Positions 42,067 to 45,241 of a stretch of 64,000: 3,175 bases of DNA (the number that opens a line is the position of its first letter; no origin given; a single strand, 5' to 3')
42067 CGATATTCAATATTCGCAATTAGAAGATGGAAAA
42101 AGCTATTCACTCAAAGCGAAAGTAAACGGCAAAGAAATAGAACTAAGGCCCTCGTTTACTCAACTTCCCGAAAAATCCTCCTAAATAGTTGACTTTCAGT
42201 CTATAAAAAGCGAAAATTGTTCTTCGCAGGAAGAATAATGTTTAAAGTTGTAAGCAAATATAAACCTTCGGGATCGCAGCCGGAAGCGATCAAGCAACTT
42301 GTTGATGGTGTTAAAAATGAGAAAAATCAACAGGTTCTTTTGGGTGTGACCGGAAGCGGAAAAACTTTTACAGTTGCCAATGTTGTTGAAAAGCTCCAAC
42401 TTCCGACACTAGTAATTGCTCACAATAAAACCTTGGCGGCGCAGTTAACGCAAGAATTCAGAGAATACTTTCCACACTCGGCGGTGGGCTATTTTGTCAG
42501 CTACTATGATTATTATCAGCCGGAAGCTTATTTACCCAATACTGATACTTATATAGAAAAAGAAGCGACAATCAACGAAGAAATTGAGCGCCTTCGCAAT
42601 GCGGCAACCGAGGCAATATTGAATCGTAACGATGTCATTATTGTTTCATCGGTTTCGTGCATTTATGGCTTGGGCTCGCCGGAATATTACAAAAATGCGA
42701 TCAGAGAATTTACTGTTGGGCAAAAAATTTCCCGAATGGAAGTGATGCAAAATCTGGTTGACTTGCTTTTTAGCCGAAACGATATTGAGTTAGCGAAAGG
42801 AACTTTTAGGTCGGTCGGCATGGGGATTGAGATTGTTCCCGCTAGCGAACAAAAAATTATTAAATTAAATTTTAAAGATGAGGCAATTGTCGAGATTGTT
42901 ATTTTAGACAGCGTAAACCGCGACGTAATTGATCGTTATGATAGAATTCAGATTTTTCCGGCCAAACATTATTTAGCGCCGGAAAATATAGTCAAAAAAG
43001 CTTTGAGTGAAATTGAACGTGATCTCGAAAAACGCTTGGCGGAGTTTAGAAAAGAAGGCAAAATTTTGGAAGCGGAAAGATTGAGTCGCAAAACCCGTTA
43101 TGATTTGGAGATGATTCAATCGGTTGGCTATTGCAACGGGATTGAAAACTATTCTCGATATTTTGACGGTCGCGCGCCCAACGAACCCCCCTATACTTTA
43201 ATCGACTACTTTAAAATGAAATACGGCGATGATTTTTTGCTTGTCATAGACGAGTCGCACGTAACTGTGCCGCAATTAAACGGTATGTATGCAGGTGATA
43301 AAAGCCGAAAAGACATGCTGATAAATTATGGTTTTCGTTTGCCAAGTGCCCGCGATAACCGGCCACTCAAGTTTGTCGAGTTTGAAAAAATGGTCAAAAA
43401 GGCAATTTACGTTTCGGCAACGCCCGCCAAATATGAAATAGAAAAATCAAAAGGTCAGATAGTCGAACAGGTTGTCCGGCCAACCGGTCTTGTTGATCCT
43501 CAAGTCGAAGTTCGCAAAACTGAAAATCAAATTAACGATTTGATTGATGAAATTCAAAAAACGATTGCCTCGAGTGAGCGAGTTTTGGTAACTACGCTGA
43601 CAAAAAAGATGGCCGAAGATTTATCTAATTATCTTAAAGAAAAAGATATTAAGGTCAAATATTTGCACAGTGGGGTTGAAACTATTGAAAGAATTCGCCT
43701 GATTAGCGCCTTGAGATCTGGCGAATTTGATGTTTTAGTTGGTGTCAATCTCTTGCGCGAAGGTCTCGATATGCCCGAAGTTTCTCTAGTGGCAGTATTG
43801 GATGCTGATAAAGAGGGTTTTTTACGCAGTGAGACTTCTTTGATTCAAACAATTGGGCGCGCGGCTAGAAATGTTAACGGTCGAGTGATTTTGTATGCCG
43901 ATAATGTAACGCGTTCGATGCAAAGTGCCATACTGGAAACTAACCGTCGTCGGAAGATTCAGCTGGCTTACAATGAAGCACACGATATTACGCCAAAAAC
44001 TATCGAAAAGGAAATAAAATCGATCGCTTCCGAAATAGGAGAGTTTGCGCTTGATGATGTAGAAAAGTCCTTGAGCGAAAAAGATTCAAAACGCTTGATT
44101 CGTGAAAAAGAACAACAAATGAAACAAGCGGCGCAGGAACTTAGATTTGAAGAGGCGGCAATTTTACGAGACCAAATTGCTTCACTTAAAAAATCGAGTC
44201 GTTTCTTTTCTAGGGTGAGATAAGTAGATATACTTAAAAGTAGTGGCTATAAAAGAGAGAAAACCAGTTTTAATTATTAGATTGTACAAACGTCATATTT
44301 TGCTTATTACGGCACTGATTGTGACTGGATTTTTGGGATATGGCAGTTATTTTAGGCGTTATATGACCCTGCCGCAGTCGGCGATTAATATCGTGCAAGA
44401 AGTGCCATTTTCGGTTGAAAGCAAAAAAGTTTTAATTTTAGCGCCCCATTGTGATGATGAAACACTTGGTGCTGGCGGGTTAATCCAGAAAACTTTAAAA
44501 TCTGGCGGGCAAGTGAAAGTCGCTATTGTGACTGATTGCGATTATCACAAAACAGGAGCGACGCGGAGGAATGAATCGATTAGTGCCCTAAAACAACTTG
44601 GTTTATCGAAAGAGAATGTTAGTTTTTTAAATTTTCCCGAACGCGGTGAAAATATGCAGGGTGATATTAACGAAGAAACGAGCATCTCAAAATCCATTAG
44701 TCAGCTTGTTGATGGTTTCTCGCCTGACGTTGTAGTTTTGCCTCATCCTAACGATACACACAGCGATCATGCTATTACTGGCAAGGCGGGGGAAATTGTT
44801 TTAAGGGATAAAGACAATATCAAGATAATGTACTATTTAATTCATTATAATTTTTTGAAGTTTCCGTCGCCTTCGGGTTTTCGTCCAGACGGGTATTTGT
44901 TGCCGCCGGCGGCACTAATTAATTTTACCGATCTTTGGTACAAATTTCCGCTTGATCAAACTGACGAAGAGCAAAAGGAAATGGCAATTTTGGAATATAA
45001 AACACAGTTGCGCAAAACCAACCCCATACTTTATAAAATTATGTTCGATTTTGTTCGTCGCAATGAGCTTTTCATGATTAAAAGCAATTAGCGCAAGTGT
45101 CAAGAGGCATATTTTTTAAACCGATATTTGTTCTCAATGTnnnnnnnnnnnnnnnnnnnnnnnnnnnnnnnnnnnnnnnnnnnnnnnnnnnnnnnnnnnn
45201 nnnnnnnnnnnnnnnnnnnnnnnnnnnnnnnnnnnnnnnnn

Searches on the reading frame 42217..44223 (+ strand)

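Call 20: search_protein_families(library=pfam, proteins=[window:42217-44223:+], max_evalue=0.001)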
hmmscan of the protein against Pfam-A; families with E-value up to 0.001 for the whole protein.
window:42217-44223:+ (668 aa): 7 families
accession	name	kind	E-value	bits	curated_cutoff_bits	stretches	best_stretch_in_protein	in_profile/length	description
PF12344.14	UvrB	-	4.3e-22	78.1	27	1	559-601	1-43/43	Ultra-violet resistance protein B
PF00271.37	Helicase_C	-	1.7e-20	73.7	23.5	1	440-552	4-109/110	Helicase conserved C-terminal domain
PF17757.6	UvrB_inter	-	5.4e-20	71.7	22.9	1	165-252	3-91/91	UvrB interaction domain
PF04851.21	ResIII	-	7.1e-15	55.7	22.5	1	15-143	2-131/164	Type III restriction enzyme, res subunit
PF02151.25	UVR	-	7e-10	38.8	21.5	1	625-659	1-35/36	UvrB/uvrC motif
PF00270.35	DEAD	-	1.2e-05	25.5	26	1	21-89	4-73/167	DEAD/DEAH box helicase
PF13604.12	AAA_30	-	0.00085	19.5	27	0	20-81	5-66/191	AAA domain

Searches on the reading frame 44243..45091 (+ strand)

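Call 20: search_protein_families(library=pfam, proteins=[window:44243-45091:+], max_evalue=0.001)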
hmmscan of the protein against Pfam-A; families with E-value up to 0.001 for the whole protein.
window:44243-45091:+ (282 aa): 1 family
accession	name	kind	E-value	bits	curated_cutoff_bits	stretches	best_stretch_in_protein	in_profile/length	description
PF02585.22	PIG-L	-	1e-23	84.7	28.2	1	64-183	1-125/129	GlcNAc-PI de-N-acetylase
